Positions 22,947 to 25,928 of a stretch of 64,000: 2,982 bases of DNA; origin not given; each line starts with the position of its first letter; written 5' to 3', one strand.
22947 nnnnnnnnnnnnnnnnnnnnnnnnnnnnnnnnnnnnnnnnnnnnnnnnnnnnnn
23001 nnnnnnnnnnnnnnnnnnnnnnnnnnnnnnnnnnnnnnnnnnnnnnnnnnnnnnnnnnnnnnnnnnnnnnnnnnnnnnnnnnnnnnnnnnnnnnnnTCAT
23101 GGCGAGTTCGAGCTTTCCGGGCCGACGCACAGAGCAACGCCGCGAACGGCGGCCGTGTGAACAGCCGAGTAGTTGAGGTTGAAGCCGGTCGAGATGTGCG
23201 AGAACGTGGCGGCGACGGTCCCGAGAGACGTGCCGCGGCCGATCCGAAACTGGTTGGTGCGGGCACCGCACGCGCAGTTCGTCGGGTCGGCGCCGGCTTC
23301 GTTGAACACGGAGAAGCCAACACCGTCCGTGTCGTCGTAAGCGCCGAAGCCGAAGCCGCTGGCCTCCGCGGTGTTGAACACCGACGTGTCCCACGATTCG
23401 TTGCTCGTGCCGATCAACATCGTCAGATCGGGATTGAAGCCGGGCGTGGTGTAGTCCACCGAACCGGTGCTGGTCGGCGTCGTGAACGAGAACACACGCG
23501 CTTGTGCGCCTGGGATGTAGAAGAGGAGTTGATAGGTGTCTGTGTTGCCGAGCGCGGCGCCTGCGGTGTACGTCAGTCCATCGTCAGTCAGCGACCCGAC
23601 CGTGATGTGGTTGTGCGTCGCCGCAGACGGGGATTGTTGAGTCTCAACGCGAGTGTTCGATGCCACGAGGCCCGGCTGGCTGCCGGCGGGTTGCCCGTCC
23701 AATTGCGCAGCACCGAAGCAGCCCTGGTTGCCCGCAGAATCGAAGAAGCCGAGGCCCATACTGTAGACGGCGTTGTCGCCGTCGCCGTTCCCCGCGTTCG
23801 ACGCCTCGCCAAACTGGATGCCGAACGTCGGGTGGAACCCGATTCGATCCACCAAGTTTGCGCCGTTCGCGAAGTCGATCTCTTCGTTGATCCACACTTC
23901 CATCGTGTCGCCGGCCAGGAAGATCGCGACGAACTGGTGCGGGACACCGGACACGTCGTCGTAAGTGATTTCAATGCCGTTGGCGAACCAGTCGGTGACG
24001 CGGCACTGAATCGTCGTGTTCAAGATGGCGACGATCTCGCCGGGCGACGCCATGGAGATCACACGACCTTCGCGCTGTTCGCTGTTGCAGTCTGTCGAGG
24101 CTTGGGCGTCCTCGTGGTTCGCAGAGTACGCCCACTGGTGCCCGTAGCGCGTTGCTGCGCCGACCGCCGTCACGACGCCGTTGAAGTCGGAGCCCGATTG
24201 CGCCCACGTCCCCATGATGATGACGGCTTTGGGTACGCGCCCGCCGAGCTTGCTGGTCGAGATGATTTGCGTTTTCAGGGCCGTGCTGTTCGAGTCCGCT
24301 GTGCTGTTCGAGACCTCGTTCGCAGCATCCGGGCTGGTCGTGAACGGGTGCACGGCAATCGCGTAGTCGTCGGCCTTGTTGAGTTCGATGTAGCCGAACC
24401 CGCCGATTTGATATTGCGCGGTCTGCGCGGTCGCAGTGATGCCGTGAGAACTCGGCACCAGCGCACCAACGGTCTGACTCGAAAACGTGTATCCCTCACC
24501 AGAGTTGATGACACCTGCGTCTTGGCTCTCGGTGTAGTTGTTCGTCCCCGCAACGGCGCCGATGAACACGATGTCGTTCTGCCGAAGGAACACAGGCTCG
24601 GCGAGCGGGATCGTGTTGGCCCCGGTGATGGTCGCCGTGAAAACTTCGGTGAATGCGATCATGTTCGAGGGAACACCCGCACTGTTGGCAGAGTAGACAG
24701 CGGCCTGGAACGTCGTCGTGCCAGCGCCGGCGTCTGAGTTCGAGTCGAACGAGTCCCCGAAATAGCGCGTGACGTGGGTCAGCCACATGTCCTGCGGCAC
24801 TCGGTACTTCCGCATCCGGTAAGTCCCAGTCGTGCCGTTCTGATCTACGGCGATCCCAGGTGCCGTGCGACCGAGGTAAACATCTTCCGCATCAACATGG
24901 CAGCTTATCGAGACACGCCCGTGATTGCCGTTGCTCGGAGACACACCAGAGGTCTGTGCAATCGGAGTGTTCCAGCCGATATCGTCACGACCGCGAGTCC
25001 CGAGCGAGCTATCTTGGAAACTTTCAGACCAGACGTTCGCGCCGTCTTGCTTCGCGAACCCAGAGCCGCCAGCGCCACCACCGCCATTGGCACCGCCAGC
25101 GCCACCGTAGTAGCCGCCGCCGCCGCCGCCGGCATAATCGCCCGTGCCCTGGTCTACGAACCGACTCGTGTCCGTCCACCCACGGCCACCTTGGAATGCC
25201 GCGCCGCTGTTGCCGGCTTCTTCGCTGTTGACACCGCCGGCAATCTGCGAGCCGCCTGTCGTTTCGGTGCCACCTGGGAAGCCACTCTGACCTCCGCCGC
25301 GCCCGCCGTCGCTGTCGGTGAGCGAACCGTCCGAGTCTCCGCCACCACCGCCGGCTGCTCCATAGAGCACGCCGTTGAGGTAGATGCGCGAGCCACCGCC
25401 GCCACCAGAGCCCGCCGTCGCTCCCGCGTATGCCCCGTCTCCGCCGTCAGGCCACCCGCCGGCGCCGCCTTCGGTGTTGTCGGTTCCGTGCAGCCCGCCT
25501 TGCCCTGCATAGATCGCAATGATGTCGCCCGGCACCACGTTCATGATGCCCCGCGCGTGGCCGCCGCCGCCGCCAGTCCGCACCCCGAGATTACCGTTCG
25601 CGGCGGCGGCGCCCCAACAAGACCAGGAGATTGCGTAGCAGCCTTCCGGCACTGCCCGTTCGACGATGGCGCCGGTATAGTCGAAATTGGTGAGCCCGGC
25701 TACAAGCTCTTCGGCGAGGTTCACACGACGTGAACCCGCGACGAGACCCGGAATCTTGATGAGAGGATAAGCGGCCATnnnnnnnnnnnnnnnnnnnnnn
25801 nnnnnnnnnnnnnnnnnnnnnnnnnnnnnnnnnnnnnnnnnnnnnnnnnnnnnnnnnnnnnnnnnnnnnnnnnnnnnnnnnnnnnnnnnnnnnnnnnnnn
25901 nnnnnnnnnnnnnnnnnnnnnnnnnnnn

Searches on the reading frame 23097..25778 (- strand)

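Call 96: search_protein_families(library=pfam, proteins=[window:23097-25778:-], max_evalue=0.001)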
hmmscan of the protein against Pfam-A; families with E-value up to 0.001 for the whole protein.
window:23097-25778:- (893 aa): 1 family
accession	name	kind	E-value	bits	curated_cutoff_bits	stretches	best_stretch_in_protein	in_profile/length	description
PF12810.13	ALK_LTK_GRD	-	7.7e-07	29.8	24.5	1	43-256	5-204/243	ALK/LTK, Glycine-rich domain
